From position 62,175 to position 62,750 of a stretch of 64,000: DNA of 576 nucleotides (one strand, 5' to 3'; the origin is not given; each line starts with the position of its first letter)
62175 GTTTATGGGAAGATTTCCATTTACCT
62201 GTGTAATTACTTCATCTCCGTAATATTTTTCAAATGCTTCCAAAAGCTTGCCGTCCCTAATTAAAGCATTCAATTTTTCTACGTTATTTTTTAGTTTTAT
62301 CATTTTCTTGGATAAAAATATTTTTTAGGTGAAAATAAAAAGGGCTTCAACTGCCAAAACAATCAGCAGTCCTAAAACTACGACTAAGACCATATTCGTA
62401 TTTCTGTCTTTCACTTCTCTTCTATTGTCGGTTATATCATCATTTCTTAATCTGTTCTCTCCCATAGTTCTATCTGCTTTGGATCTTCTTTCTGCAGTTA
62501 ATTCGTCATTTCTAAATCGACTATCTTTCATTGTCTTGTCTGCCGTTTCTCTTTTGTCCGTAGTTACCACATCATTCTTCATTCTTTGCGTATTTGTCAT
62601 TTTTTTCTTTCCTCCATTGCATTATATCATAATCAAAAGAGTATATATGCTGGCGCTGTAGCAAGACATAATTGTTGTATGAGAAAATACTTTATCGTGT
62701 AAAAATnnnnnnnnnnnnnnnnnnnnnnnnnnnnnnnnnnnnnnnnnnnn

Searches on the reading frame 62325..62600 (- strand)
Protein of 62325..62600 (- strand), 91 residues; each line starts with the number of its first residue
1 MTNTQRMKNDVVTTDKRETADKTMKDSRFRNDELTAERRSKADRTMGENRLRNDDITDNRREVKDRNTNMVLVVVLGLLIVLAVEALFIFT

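Call 11: search_protein_families(library=pfam, proteins=[window:62325-62600:-], max_evalue=0.01)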
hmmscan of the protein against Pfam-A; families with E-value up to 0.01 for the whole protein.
window:62325-62600:- (91 aa): 0 families

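Call 12: find_encoding_contigs(protein=window:62325-62600:-, flank=10000, max_places=10)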
Protein window:62325-62600:- (91 aa): 19 contigs read that carry it; 9 places shown.
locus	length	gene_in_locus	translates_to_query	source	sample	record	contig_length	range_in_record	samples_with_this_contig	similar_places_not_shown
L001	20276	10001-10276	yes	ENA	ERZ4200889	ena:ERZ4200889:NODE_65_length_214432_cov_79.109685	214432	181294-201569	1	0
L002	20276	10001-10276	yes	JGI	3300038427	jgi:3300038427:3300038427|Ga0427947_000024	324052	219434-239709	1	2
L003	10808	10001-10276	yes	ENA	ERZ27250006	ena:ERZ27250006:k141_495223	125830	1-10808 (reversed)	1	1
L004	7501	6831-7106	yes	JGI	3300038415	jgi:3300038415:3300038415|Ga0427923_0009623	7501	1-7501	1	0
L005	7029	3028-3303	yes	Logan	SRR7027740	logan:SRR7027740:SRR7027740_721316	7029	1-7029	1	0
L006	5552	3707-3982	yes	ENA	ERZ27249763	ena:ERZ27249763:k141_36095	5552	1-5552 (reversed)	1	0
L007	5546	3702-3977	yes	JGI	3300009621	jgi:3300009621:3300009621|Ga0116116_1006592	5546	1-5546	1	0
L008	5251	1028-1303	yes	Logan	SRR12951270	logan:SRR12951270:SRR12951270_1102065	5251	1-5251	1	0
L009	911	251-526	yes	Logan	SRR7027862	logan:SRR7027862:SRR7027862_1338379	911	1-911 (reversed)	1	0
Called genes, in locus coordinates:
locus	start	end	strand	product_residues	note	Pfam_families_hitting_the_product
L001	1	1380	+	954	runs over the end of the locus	PF02463:SMC_N, PF13175:AAA_15 (weak), PF13476:AAA_23, PF13304:AAA_21 (weak)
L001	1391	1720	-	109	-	-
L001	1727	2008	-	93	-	-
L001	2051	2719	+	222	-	PF01135:PCMT, PF02353:CMAS (weak), PF00398:RrnaAD (weak), PF01269:Fibrillarin (weak), PF06325:PrmA (weak), PF01209:Ubie_methyltran, PF13847:Methyltransf_31, PF13649:Methyltransf_25, +5 more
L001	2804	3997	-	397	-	-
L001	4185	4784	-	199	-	-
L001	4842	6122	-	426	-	PF01751:Toprim, PF13662:Toprim_4, PF13155:Toprim_2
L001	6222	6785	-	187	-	-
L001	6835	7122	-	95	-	-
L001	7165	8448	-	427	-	PF00009:GTP_EFTU, PF01926:MMR_HSR1 (faint), PF03144:GTP_EFTU_D2, PF03143:GTP_EFTU_D3, PF22594:GTP-eEF1A_C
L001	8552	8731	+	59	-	-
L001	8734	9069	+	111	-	PF01906:YbjQ_1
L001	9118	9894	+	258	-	PF01978:TrmB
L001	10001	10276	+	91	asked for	-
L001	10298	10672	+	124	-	-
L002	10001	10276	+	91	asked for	-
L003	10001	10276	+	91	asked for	-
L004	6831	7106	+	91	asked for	-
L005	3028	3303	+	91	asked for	-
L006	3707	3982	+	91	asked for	-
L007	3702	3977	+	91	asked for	-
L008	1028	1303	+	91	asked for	-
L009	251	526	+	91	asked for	-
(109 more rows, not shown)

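Call 48: search_protein_families(library=ncbifam, proteins=[window:62325-62600:-], max_evalue=0.01)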
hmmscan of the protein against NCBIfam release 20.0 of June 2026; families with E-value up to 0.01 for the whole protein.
window:62325-62600:- (91 aa): 0 families
